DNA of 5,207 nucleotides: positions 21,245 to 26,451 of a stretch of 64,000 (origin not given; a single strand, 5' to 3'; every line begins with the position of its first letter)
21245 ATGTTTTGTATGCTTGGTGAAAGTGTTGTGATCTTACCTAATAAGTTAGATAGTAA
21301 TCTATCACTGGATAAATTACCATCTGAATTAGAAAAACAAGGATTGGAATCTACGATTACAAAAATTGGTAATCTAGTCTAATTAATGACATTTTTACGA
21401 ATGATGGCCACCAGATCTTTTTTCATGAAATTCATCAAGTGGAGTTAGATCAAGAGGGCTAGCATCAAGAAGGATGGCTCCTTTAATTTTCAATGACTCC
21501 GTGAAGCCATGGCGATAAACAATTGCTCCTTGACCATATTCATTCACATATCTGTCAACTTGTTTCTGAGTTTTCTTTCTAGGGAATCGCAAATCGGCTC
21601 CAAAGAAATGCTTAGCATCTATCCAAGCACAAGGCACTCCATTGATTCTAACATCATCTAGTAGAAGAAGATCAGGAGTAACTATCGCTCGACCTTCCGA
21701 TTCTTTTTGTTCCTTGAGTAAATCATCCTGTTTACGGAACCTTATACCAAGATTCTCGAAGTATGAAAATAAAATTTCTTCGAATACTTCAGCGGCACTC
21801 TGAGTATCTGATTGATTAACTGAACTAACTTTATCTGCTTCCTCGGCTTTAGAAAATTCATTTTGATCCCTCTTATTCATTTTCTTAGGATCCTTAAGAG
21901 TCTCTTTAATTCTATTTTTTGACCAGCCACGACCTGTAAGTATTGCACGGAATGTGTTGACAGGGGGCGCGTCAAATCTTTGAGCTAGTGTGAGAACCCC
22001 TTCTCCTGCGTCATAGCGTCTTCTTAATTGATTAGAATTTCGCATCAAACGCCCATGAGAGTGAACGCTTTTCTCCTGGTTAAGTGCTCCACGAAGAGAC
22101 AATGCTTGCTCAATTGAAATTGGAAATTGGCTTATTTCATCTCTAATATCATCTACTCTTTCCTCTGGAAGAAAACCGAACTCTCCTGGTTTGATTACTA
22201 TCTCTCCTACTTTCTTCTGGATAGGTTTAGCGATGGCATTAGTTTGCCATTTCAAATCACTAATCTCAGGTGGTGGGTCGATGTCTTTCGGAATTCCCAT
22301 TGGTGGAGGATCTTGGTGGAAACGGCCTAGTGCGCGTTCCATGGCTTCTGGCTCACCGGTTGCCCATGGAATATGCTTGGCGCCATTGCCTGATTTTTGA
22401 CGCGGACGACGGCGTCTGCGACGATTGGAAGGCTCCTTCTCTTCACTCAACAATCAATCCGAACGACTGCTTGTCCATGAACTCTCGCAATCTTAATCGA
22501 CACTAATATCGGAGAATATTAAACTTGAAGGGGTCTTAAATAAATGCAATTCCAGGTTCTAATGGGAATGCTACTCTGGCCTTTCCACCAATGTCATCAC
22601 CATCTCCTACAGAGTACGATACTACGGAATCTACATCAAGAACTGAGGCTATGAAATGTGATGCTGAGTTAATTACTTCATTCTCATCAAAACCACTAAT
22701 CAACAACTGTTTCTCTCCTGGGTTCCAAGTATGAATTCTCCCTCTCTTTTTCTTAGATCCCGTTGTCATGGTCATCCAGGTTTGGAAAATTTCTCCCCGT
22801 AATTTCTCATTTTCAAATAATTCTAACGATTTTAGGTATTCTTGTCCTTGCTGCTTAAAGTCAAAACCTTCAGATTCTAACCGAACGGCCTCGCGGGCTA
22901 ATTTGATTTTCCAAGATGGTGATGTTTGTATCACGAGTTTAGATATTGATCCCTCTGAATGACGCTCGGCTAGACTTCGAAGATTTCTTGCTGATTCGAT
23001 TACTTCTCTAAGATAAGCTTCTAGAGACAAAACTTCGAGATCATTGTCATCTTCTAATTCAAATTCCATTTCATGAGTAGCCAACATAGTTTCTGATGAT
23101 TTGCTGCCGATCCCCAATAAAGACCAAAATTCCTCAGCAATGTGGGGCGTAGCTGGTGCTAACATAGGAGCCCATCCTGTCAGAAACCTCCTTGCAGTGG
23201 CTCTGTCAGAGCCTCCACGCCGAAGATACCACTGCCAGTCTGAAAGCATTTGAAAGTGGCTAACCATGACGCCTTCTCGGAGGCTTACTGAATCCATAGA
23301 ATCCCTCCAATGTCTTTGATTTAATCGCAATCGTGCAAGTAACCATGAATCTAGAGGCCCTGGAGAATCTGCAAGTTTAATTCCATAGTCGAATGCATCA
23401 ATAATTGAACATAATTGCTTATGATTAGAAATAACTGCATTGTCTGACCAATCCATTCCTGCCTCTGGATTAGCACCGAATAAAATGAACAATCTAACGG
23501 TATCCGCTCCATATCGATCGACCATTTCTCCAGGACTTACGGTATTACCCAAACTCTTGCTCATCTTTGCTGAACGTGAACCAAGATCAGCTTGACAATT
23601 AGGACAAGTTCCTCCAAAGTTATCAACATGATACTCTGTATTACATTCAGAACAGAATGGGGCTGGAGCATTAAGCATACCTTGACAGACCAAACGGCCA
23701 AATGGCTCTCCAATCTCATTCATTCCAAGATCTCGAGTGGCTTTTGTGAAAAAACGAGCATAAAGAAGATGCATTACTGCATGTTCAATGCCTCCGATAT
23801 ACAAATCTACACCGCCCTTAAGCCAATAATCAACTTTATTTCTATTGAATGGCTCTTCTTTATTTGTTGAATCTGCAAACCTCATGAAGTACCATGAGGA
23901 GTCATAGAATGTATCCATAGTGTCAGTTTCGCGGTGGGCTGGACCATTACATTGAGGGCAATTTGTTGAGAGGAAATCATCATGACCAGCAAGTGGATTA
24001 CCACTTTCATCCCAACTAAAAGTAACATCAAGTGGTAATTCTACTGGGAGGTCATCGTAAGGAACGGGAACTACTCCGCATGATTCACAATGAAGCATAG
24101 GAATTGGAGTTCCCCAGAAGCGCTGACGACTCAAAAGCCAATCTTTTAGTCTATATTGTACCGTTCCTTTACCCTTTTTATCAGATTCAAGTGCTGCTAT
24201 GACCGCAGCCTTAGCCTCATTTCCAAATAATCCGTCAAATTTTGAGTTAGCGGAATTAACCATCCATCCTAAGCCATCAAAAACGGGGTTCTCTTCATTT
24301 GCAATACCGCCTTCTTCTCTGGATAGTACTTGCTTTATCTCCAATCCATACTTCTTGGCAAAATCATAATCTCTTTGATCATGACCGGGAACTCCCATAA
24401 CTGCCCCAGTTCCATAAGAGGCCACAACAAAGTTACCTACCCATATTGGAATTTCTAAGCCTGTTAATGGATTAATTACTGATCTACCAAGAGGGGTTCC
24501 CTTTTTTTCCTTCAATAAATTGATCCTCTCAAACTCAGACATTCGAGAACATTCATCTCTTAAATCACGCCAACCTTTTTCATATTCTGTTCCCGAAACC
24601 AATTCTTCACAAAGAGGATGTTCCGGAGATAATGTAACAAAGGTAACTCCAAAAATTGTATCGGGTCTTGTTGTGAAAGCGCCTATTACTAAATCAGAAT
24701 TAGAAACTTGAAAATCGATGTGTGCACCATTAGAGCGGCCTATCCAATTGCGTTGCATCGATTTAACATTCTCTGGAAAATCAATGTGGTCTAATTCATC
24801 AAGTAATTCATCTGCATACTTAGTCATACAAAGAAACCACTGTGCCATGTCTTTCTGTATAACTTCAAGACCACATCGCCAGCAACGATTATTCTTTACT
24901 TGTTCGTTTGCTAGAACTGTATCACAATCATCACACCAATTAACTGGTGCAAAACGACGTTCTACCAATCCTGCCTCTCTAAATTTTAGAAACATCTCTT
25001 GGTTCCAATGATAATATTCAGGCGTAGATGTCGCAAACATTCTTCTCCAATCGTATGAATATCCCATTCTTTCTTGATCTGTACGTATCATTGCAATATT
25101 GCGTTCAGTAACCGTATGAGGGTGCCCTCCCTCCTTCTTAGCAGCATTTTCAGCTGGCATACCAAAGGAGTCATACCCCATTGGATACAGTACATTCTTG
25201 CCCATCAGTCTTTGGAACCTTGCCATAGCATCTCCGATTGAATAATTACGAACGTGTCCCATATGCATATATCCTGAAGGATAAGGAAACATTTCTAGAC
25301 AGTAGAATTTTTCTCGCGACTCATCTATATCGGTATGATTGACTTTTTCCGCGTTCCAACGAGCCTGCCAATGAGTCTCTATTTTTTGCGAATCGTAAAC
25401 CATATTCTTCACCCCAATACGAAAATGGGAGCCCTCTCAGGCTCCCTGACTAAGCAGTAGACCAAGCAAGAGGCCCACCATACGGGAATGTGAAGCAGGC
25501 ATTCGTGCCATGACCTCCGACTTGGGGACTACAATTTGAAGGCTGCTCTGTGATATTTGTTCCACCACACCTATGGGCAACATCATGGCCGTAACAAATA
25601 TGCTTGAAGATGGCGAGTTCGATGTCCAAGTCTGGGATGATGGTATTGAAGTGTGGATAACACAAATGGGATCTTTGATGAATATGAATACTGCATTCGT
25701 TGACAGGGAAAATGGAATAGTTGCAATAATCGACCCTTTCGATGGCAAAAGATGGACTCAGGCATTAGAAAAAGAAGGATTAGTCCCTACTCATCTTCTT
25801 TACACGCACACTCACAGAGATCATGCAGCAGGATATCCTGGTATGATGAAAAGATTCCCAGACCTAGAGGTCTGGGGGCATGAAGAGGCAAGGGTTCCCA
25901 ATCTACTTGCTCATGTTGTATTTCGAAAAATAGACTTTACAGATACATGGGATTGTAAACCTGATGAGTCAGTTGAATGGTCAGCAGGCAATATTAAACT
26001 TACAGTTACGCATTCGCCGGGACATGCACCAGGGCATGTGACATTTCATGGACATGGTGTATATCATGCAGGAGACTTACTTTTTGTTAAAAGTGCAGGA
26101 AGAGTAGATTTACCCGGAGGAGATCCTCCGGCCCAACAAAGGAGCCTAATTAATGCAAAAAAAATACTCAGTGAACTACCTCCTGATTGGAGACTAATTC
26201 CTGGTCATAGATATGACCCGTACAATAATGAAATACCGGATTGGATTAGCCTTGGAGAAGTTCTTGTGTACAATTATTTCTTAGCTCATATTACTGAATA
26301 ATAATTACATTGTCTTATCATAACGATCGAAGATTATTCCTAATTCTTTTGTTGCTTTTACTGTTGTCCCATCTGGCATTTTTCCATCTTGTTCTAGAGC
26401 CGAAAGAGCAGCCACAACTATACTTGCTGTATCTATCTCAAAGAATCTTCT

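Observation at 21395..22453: Archaeal CDIN1 (C15orf41)-like HTH + PD-(D/E)xK nuclease with poly-Arg N-terminus, downstream of bacterial-type leuS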

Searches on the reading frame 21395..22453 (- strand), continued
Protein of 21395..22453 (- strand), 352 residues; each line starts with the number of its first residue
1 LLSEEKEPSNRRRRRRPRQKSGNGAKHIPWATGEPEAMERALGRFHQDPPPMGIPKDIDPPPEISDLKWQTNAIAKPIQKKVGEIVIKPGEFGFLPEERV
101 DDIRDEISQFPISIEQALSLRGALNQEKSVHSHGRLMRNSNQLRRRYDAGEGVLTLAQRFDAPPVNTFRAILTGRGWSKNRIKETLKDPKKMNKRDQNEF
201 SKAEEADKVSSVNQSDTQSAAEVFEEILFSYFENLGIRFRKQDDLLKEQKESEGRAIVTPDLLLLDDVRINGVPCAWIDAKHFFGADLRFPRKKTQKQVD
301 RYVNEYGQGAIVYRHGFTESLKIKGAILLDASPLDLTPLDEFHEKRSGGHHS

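Call 76: search_protein_families(library=pfam, proteins=[P0121, P0127, P0126, P0175, P0139, P0132], max_evalue=0.01)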
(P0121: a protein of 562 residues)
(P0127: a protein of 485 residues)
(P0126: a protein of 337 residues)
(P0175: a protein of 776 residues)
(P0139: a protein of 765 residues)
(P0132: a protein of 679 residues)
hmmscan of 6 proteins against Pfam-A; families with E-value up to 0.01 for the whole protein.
P0121 (562 aa): 1 family
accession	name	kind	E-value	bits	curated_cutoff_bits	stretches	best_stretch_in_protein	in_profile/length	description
PF14811.11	TPD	-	1.9e-18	67.1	27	1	408-536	5-127/138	Protein of unknown function TPD sequence-motif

P0127 (485 aa): 1 family
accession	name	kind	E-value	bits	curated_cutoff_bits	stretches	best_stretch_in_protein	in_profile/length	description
PF14811.11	TPD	-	3.1e-20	72.9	27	1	346-466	11-126/138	Protein of unknown function TPD sequence-motif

P0126 (337 aa): 1 family
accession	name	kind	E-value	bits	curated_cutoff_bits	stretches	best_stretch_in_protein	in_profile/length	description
PF14811.11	TPD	-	2.3e-20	73.2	27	1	189-319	5-128/138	Protein of unknown function TPD sequence-motif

P0175 (776 aa): 3 families
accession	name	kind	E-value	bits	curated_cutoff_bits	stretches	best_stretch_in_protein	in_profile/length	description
PF14811.11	TPD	-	1.7e-26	93.1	27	1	579-717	3-137/138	Protein of unknown function TPD sequence-motif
PF13041.12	PPR_2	-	2.7e-05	24.6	30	1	248-284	12-48/50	PPR repeat family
PF13812.12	PPR_3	-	0.00012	22.5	25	0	298-335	4-41/63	Pentatricopeptide repeat domain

P0139 (765 aa): 2 families
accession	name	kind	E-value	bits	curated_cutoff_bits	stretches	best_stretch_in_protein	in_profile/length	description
PF14811.11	TPD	-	5.3e-21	75.3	27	1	610-740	4-127/138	Protein of unknown function TPD sequence-motif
PF12898.13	Stc1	-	0.0022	19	24.8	0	155-194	42-82/84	Stc1 domain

P0132 (679 aa): 2 families
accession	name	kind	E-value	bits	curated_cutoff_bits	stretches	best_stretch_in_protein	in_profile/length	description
PF14811.11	TPD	-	1.6e-19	70.5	27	1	525-652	6-127/138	Protein of unknown function TPD sequence-motif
PF12898.13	Stc1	-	9.2e-07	29.8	24.8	1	95-131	47-83/84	Stc1 domain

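Call 77: search_protein_families(library=pfam, proteins=[P0159, P0180, P0260, P0129, P0137, P0149, P0151, P0158, P0161, P0254], max_evalue=0.05)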
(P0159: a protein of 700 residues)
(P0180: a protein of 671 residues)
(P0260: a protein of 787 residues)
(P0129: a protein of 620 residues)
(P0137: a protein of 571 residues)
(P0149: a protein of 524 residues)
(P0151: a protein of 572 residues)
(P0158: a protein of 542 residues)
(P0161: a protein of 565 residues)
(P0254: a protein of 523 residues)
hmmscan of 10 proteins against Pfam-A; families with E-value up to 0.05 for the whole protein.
P0159 (700 aa): 2 families
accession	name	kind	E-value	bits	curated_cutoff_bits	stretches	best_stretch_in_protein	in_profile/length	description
PF14811.11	TPD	-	2.1e-24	86.3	27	1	485-620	5-136/138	Protein of unknown function TPD sequence-motif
PF17177.10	PPR_long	-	0.0038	17.1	27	1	183-308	14-153/211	Pentacotripeptide-repeat region of PRORP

P0180 (671 aa): 4 families
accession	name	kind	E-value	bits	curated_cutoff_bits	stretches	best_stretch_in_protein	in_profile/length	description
PF14811.11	TPD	-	3.2e-23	82.5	27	1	480-616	6-135/138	Protein of unknown function TPD sequence-motif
PF17177.10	PPR_long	-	1.1e-05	25.4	27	1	181-308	21-156/211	Pentacotripeptide-repeat region of PRORP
PF13041.12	PPR_2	-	0.00055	20.4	30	1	138-171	5-38/50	PPR repeat family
PF13812.12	PPR_3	-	0.0025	18.3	25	1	139-181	18-60/63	Pentatricopeptide repeat domain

P0260 (787 aa): 1 family
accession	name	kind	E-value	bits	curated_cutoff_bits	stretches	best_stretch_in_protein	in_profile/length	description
PF14811.11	TPD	-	5.9e-24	84.9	27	1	561-697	3-127/138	Protein of unknown function TPD sequence-motif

P0129 (620 aa): 2 families
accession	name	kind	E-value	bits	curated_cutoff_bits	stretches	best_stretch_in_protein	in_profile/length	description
PF14811.11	TPD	-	3.8e-22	79.1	27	1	465-591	6-126/138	Protein of unknown function TPD sequence-motif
PF12898.13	Stc1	-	0.017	16.1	24.8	1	37-119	2-83/84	Stc1 domain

P0137 (571 aa): 3 families
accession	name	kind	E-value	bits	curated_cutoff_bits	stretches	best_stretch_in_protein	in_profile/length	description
PF14811.11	TPD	-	6.5e-22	78.3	27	1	417-547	3-127/138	Protein of unknown function TPD sequence-motif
PF12898.13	Stc1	-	0.01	16.8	24.8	1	115-189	2-84/84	Stc1 domain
PF20901.3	Sf6_terminase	-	0.015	15.8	27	0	362-409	6-50/106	Bacteriophage Sf6, terminase small subunit-like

P0149 (524 aa): 1 family
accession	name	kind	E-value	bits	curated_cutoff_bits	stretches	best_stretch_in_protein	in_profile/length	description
PF14811.11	TPD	-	1.5e-22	80.3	27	1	368-491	8-124/138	Protein of unknown function TPD sequence-motif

P0151 (572 aa): 3 families
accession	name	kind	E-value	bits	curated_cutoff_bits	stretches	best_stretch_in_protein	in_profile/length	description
PF14811.11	TPD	-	2.2e-21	76.6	27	1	422-543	12-127/138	Protein of unknown function TPD sequence-motif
PF12898.13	Stc1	-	0.00022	22.2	24.8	1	51-121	2-83/84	Stc1 domain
PF20172.3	DUF6538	-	0.041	14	27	0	336-364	30-57/60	Domain of unknown function (DUF6538)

P0158 (542 aa): 1 family
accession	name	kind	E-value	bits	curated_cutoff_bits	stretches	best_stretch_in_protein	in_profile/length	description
PF14811.11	TPD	-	6.4e-24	84.8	27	1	385-510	11-128/138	Protein of unknown function TPD sequence-motif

P0161 (565 aa): 1 family
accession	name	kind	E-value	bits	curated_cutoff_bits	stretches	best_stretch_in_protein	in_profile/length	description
PF14811.11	TPD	-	1.1e-20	74.3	27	1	417-543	8-127/138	Protein of unknown function TPD sequence-motif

P0254 (523 aa): 1 family
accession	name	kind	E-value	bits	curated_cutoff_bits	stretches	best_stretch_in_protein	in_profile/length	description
PF14811.11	TPD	-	2.8e-16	60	27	2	363-453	5-89/138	Protein of unknown function TPD sequence-motif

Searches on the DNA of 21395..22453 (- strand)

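Call 64: search_rna_families(sources=[L001, L028, L063], threshold=gathering)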
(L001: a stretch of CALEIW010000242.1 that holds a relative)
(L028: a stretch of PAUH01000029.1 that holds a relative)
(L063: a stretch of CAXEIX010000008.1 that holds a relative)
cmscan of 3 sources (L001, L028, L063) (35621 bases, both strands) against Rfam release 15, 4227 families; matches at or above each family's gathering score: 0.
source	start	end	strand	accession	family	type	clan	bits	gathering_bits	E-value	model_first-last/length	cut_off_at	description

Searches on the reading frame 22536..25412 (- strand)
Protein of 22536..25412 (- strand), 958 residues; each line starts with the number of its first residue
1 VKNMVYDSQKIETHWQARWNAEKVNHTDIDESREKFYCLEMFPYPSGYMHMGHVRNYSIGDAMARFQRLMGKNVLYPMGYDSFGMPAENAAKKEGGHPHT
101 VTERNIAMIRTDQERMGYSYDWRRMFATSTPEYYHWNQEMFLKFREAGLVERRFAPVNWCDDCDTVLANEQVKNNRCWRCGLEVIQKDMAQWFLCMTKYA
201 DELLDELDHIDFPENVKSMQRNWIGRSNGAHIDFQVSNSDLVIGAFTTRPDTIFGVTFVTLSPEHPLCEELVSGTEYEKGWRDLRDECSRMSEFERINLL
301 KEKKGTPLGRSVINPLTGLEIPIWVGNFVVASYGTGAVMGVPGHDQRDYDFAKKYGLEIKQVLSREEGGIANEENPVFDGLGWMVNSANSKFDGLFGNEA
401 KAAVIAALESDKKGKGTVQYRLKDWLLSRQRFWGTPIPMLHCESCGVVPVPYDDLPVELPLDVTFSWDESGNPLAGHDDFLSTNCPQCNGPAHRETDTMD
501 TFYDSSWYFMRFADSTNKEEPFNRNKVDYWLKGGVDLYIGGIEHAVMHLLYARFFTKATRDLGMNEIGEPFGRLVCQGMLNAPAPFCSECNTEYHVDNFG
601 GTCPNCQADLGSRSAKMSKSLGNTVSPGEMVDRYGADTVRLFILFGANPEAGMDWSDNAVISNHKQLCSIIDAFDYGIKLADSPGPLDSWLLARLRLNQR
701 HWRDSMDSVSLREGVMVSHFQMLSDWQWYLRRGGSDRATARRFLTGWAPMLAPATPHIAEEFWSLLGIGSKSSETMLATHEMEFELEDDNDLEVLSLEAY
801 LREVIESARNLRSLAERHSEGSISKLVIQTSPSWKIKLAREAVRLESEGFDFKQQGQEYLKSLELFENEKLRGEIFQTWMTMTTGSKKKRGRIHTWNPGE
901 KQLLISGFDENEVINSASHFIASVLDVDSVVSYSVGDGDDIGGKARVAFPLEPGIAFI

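Call 31: search_protein_families(library=ncbifam, proteins=[window:22536-25412:-], max_evalue=0.00001)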
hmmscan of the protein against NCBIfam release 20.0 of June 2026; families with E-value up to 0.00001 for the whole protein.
window:22536-25412:- (958 aa): 16 families
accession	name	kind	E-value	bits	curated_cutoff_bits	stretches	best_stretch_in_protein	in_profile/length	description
TIGR00396.1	leuS_bact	equivalog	9e-253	841.2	548.4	1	6-790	1-783/843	leucine--tRNA ligase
NF008957.0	PRK12300.1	subfamily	3.5e-95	319.8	677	4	615-956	625-944/946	leucine--tRNA ligase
TIGR00395.1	leuS_arch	equivalog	6.6e-79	266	648.5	3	614-957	618-937/938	leucine--tRNA ligase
TIGR00422.1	valS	equivalog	2.1e-73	247.7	612.1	3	5-175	4-190/863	valine--tRNA ligase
NF009687.0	PRK13208.1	equivalog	1.3e-69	235.2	738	4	5-174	9-191/801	valine--tRNA ligase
TIGR00392.1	ileS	equivalog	3.2e-58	197.6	621.4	3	3-174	3-193/861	isoleucine--tRNA ligase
NF004349.1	PRK05729.1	equivalog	5.1e-58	197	704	3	422-833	391-746/860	valine--tRNA ligase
NF000540.1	alt_ValS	exception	3.5e-35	121.2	900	1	10-92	8-91/827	valine--tRNA ligase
TIGR00398.1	metG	equivalog_domain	5.2e-30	104.6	336.35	1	43-185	8-147/530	methionine--tRNA ligase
NF011492.0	PRK14900.1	equivalog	8.6e-28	96.7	1783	2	5-176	12-201/1044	valine--tRNA ligase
NF000257.1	MupA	exception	2.2e-26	91.9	1900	1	382-525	396-536/1024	mupirocin-resistant isoleucine--tRNA ligase MupA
NF008900.0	PRK12267.1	equivalog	8e-26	90.7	598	2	33-207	3-176/648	methionine--tRNA ligase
NF001100.0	PRK00133.1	equivalog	3.5e-23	82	587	1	42-160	13-129/676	methionine--tRNA ligase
NF040702.1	ileS_w_GNAT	exception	2.9e-22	78.2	1999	1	4-173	15-208/1100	isoleucine--tRNA ligase, N-acetyltransferase domain-containing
NF000258.1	MupB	exception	8.3e-17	60.3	1900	0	416-514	432-526/1033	mupirocin-resistant isoleucine--tRNA ligase MupB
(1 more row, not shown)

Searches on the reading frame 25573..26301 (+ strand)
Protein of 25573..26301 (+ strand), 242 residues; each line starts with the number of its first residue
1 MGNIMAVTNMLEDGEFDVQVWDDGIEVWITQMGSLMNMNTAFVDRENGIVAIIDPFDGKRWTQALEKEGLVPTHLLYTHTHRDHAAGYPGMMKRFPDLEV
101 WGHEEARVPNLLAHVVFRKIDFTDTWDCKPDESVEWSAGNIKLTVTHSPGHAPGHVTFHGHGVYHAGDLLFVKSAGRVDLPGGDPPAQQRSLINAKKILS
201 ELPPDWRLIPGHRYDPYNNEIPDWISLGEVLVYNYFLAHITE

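Call 31: search_protein_families(library=ncbifam, proteins=[window:25573-26301:+], max_evalue=0.00001)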
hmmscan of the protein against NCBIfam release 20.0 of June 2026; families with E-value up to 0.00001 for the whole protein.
window:25573-26301:+ (242 aa): 4 families
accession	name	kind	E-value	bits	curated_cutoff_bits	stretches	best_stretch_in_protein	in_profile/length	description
TIGR03413.1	GSH_gloB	equivalog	2.9e-20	72.7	200.8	1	43-218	16-170/248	hydroxyacylglutathione hydrolase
NF007597.0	PRK10241.1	equivalog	1.7e-14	53.7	421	1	44-214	18-167/251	hydroxyacylglutathione hydrolase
NF040641.1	bifunc_ST_SDO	equivalog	8.8e-11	41.3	625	1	65-237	195-367/423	bifunctional sulfur transferase/dioxygenase Blh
NF041804.1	MBL_fold_SolJ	exception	1.4e-06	27.7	350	1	31-237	12-198/224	solanimycin biosynthesis MBL-fold hydrolase SolJ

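Call 68: search_protein_families(library=padloc, proteins=[window:25573-26301:+], max_evalue=0.01)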
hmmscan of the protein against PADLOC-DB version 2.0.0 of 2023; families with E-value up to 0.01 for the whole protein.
window:25573-26301:+ (242 aa): 0 families
